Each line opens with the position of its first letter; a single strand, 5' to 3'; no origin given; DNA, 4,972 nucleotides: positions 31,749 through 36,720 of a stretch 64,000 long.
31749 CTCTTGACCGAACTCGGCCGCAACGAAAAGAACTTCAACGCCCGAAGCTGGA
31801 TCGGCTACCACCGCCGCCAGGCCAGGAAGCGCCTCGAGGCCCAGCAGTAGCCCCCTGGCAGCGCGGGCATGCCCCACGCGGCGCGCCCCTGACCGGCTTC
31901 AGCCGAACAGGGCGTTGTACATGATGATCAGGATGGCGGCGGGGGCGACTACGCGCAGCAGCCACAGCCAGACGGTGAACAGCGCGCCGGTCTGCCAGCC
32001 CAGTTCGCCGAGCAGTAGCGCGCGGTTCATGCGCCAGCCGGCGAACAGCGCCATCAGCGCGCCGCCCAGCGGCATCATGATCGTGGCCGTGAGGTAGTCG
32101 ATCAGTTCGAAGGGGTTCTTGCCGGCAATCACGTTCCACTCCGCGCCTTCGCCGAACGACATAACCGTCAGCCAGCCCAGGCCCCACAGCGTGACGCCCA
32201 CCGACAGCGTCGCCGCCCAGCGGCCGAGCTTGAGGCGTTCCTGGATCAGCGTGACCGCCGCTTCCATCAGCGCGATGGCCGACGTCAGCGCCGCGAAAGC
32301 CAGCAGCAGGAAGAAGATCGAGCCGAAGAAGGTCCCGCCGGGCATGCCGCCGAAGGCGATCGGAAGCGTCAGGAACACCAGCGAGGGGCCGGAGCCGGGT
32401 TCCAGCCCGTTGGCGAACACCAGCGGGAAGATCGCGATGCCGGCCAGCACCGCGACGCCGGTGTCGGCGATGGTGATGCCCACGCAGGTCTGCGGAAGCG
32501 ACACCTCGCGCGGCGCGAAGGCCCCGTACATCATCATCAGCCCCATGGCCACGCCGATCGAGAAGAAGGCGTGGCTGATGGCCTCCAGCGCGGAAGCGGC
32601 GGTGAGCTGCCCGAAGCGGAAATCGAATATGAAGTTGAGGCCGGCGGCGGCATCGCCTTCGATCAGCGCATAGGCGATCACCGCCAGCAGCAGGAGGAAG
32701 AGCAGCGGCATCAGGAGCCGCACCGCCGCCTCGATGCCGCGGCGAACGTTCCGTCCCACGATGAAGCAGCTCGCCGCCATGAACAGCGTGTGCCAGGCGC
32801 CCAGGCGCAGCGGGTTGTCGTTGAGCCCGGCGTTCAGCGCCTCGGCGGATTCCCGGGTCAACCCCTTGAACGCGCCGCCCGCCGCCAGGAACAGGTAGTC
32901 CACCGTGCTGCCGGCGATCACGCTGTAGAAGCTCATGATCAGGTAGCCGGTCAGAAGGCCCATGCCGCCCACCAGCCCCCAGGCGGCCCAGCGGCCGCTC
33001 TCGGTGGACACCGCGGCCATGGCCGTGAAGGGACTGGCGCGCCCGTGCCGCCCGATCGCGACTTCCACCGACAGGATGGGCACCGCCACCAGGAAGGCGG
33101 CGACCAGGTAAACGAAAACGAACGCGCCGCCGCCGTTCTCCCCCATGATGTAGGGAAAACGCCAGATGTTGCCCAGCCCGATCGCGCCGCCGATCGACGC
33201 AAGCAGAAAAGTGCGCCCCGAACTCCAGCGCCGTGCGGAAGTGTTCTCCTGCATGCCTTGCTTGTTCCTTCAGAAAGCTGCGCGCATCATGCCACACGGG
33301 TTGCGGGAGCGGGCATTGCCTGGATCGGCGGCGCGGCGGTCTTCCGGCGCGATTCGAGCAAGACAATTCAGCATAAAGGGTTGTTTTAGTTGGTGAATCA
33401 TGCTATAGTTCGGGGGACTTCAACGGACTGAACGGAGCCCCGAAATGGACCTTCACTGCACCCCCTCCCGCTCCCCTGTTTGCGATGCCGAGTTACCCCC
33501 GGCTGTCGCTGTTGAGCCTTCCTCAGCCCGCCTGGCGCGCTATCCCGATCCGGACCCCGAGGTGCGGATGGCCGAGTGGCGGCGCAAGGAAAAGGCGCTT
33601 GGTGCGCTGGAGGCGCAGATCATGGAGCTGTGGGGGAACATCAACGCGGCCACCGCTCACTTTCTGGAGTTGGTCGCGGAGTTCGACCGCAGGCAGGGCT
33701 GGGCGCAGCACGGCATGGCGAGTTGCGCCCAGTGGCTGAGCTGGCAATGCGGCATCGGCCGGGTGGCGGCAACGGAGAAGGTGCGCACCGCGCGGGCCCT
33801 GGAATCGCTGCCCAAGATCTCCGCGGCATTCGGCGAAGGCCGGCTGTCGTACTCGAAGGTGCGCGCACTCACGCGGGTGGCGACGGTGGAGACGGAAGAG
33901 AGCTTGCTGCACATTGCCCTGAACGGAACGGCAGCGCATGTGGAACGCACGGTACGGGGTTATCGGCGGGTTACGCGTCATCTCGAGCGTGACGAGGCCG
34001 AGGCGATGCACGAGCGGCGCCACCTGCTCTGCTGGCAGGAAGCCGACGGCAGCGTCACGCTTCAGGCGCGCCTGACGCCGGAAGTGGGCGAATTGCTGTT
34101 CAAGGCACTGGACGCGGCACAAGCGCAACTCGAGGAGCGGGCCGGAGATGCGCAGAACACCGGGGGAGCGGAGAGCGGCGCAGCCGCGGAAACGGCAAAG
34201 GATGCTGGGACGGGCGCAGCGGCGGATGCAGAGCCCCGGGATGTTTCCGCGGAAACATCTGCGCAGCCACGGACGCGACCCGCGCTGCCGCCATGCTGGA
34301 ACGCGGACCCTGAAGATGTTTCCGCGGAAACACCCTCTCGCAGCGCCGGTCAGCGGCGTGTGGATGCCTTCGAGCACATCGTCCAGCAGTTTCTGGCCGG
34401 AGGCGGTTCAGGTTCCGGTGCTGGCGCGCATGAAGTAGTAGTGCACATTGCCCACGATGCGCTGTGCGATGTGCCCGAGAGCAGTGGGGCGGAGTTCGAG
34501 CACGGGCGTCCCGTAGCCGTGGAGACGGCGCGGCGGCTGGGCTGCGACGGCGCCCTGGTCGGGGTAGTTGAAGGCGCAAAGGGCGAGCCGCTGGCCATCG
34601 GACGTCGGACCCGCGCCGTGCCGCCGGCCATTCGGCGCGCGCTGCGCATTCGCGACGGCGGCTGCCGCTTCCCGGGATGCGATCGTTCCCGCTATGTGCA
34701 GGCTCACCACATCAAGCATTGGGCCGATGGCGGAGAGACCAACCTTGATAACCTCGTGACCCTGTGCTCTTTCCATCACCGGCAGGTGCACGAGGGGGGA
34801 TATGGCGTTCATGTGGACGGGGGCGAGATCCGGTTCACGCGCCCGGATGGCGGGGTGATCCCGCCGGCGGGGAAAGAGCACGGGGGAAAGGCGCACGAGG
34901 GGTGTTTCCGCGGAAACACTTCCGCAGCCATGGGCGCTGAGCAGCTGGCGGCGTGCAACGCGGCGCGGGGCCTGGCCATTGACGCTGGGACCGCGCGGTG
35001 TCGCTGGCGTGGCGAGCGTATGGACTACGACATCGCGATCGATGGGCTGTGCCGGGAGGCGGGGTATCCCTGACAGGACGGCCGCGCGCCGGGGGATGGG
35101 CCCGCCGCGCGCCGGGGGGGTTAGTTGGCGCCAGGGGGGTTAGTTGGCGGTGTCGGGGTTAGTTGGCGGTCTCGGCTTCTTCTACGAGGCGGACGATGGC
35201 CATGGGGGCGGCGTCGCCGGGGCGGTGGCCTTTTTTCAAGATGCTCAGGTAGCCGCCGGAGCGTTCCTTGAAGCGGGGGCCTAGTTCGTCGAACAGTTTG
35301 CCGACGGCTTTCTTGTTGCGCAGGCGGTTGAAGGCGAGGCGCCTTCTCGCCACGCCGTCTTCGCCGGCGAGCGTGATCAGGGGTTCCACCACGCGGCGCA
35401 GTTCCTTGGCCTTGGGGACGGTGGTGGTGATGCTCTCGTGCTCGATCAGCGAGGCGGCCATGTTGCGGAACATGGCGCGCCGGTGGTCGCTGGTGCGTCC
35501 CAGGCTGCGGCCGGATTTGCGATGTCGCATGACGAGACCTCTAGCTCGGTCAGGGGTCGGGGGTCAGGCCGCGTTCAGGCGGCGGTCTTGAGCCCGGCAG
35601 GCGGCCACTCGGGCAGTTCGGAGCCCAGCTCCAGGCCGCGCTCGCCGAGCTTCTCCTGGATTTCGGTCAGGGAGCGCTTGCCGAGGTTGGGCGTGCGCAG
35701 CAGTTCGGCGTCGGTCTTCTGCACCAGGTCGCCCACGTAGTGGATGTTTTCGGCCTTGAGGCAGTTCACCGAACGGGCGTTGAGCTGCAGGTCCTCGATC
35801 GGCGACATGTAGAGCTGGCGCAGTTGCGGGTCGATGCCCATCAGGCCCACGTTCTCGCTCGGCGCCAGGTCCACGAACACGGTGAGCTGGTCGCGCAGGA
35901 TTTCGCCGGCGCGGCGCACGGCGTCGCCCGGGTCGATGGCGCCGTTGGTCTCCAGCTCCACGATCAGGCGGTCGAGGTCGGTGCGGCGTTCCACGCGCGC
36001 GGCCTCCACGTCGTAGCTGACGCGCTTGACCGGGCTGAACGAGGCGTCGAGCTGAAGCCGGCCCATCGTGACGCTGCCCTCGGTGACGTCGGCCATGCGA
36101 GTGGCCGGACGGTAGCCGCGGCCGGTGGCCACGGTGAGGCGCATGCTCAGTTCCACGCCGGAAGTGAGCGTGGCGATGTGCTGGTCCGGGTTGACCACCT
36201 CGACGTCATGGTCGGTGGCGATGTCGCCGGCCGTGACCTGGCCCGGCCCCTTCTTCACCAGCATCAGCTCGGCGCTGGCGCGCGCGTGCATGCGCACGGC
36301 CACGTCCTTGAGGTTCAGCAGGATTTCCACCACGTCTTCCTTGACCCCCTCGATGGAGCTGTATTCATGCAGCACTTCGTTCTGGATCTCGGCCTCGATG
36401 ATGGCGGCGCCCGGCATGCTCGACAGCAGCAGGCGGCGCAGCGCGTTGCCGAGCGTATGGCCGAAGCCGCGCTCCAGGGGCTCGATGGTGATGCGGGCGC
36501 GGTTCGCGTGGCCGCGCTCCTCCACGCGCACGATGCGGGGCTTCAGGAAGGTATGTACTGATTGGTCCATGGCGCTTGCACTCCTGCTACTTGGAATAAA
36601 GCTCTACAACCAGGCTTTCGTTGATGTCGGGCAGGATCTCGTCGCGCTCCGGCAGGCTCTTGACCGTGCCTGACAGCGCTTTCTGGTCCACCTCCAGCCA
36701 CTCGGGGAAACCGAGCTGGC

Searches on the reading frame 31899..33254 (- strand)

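Call 36: search_protein_families(library=pfam, proteins=[window:31899-33254:-], max_evalue=0.01)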
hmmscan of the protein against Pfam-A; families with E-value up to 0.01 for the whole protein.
window:31899-33254:- (451 aa): 1 family
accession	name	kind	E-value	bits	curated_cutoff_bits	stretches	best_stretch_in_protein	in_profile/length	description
PF00209.24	SNF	-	1.2e-37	130.2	27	2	9-123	3-111/524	Sodium:neurotransmitter symporter family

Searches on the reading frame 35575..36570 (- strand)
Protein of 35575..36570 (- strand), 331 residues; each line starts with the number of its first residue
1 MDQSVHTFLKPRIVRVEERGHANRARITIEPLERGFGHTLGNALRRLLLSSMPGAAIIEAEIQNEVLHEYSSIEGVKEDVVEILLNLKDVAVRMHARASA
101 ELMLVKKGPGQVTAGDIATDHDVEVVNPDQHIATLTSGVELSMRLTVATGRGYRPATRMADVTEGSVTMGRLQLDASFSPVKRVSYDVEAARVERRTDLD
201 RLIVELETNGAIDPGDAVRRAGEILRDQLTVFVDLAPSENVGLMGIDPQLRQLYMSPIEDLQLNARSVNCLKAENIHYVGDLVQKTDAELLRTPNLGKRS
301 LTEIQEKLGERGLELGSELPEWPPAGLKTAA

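Call 36: search_protein_families(library=pfam, proteins=[window:35575-36570:-], max_evalue=0.01)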
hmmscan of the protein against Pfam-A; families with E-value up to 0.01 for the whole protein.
window:35575-36570:- (331 aa): 3 families
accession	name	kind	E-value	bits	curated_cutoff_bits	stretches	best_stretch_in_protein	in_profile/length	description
PF01000.31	RNA_pol_A_bac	-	5e-34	117.5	33.9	1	61-179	2-119/119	RNA polymerase Rpb3/RpoA insert domain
PF01193.29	RNA_pol_L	-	3.2e-23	81.7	24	1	30-229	1-74/74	RNA polymerase Rpb3/Rpb11 dimerisation domain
PF03118.21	RNA_pol_A_CTD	-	1.7e-22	79.3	23.8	1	251-310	8-67/67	Bacterial RNA polymerase, alpha chain C terminal domain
